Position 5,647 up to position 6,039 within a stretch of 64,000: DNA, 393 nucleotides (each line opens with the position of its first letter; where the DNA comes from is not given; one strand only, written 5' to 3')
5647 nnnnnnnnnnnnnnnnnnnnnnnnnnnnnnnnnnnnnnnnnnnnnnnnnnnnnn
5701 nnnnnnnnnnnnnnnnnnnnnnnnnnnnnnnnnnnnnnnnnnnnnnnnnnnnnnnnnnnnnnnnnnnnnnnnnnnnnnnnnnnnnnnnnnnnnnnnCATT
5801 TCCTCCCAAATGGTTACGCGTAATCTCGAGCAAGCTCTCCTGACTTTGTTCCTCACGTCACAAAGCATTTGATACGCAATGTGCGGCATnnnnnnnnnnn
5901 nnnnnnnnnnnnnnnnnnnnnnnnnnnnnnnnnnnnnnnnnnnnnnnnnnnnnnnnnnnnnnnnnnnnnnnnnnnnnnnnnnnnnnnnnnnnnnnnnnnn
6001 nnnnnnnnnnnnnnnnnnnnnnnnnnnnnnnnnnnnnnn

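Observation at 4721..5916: L1/L2: a ~115-nt near-identical G+C-rich leader duplicated in front of rpl7ae and ndk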

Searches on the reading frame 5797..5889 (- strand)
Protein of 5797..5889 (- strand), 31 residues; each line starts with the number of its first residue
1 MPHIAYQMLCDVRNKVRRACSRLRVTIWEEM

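Call 71: search_protein_representatives(protein=window:5797-5889:-)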
Query: 31 residues. Proteins with E-value up to 0.001 (for the whole library): 0; up to 1e-10: 0; up to 1e-30: 0. The best 0 are listed.
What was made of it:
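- The peptide has no homologue in 1.84 billion representative proteins (call 71).
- Tried and rejected: phmmer against 1.84 billion representatives found nothing (call 71).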
